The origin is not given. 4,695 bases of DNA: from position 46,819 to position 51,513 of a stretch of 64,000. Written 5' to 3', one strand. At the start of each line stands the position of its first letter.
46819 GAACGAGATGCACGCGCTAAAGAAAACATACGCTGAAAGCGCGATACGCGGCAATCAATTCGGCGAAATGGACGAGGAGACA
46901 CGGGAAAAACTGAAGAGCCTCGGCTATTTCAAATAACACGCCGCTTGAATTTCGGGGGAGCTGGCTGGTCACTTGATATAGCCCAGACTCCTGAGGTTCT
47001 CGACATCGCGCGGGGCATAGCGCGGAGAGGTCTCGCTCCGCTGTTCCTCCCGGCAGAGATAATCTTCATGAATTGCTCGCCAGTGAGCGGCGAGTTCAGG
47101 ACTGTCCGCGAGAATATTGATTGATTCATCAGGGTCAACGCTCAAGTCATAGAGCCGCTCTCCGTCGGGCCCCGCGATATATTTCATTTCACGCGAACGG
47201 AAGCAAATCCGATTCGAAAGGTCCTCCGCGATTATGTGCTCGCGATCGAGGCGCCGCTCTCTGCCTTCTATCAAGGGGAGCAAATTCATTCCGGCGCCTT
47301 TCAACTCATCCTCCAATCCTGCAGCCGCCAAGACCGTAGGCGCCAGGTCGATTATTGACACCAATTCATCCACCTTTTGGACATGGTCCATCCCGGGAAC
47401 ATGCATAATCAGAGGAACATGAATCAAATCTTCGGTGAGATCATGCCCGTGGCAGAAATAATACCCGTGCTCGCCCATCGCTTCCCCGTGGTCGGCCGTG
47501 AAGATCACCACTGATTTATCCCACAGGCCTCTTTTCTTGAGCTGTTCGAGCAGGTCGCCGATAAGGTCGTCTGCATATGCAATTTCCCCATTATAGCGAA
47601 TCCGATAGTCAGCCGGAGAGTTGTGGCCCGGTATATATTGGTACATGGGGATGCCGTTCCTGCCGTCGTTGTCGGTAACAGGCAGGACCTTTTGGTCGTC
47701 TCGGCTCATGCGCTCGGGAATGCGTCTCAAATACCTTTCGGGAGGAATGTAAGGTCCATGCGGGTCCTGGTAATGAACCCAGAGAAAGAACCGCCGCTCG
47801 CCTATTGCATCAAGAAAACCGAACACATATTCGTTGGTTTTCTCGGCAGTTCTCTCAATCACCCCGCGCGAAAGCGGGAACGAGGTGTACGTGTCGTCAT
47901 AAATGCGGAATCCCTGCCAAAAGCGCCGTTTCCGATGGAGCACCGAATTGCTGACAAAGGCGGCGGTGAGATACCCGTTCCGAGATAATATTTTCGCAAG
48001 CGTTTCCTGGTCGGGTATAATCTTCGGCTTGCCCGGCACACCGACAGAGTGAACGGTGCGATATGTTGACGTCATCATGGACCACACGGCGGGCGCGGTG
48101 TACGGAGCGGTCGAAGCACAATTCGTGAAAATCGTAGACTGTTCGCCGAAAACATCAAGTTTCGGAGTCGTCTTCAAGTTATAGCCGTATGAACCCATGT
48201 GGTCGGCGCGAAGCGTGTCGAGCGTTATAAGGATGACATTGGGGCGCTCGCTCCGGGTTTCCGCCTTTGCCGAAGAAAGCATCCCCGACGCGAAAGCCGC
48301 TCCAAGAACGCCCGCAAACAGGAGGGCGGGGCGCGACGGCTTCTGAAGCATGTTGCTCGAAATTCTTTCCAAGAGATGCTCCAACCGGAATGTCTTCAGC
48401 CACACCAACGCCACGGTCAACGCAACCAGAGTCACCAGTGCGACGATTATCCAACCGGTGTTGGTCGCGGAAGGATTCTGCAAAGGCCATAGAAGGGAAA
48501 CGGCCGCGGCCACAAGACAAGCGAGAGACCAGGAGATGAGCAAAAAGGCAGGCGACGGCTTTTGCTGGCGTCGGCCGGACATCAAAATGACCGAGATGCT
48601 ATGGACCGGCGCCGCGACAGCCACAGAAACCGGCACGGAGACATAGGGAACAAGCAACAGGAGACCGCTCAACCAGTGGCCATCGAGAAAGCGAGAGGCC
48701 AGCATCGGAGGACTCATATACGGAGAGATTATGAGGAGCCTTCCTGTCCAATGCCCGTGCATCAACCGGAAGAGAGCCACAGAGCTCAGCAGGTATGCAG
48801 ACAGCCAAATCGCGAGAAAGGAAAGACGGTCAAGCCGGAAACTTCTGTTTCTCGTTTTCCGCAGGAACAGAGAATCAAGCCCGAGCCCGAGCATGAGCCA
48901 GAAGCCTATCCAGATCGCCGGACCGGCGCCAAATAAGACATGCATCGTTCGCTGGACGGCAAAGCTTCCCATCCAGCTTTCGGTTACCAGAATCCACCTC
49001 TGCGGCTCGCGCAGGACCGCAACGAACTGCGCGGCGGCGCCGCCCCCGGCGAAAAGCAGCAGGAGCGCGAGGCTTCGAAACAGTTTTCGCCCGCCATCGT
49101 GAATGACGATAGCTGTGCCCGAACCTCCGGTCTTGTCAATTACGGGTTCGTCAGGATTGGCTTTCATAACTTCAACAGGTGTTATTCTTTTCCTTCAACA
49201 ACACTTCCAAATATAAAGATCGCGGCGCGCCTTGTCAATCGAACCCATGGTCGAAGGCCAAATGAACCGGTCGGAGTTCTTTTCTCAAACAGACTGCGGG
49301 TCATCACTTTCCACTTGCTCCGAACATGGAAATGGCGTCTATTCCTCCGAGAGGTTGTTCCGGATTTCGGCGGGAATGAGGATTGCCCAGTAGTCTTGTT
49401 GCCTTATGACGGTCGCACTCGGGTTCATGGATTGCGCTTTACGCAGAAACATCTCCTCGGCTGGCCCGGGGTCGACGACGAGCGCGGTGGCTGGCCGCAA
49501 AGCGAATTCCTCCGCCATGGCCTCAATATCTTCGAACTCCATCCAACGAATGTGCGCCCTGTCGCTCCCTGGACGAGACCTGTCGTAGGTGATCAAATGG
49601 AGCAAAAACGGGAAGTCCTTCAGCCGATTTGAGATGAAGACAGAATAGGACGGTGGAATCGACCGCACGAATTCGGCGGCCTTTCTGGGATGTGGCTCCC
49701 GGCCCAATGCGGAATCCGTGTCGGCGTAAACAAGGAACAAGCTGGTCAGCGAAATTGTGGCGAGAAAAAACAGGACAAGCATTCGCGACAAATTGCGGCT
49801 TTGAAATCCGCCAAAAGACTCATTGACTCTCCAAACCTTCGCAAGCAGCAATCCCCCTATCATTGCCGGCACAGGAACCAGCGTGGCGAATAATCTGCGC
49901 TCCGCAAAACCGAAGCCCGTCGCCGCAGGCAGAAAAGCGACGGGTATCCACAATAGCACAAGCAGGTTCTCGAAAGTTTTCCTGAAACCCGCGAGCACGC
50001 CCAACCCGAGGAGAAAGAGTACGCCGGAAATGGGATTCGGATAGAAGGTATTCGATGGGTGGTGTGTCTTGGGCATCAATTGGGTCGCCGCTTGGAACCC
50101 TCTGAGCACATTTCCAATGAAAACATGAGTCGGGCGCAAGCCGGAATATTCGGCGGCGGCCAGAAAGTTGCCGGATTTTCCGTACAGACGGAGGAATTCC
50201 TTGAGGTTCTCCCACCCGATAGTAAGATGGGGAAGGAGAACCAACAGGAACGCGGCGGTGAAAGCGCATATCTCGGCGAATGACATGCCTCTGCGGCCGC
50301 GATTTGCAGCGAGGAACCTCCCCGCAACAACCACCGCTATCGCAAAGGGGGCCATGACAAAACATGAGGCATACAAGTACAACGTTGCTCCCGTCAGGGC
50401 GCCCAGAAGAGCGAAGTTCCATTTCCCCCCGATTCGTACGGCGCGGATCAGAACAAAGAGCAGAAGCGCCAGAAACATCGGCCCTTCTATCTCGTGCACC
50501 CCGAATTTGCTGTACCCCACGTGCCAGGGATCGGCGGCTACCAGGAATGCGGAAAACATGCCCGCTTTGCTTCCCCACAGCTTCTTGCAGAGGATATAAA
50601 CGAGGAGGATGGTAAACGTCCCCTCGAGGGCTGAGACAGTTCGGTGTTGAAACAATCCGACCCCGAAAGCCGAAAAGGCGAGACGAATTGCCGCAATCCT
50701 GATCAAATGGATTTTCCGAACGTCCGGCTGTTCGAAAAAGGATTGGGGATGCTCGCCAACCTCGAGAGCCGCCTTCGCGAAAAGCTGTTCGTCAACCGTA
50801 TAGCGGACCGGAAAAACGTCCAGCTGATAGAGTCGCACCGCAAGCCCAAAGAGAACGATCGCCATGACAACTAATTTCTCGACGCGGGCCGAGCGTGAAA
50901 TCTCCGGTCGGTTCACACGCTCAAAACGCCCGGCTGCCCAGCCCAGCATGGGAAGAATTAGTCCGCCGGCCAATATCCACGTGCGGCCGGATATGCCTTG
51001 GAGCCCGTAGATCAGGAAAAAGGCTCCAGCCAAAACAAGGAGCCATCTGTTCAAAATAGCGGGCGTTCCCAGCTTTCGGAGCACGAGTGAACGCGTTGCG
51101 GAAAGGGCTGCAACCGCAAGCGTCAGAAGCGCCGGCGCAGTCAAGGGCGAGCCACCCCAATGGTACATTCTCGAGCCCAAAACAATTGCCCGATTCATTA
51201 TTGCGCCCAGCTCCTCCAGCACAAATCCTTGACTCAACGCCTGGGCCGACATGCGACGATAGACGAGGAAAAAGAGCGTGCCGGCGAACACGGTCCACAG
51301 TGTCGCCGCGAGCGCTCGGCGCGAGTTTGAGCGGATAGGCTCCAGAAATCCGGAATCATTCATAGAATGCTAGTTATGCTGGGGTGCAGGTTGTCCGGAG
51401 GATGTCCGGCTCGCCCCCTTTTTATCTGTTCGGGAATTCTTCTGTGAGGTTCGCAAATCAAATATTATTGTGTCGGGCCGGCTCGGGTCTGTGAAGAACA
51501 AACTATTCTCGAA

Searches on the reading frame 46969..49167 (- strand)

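Call 78: search_protein_families(library=pfam, proteins=[window:46969-49167:-], max_evalue=0.00001)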
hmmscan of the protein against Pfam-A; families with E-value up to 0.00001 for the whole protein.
window:46969-49167:- (732 aa): 3 families
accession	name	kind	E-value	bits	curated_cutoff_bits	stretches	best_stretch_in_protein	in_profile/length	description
PF00884.28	Sulfatase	-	1.5e-52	179.3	25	1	309-617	1-300/301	Sulfatase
PF01663.27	Phosphodiest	-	9.8e-11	42.3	23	1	524-563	183-222/342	Type I phosphodiesterase / nucleotide pyrophosphatase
PF16347.10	SGSH_C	-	1.5e-09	38.6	29.3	1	565-689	1-135/154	N-sulphoglucosamine sulphohydrolase, C-terminal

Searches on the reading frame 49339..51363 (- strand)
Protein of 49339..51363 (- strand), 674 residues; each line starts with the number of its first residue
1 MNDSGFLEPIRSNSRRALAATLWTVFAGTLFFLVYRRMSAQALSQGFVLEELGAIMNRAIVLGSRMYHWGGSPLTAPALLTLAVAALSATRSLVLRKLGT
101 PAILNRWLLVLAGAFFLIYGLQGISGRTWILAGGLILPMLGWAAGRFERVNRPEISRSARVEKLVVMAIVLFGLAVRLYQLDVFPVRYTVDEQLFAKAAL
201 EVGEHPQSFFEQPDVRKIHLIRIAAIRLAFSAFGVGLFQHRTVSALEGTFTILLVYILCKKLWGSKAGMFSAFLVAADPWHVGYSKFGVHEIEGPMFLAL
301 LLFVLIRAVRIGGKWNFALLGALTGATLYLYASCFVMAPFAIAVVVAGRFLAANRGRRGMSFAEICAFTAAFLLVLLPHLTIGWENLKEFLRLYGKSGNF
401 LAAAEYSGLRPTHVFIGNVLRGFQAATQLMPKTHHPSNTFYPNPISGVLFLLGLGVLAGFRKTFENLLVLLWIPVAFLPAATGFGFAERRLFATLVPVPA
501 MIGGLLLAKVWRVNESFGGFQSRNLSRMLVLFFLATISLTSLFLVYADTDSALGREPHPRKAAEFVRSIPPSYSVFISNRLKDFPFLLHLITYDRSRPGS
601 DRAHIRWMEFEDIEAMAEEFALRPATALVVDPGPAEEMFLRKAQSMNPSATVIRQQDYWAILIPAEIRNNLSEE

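Call 78: search_protein_families(library=pfam, proteins=[window:49339-51363:-], max_evalue=0.00001)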
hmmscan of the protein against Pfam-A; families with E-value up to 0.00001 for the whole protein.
window:49339-51363:- (674 aa): 1 family
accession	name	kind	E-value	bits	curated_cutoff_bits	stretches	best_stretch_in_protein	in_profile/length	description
PF13231.12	PMT_2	-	1.5e-09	38.7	26.1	1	226-380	10-158/160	Dolichyl-phosphate-mannose-protein mannosyltransferase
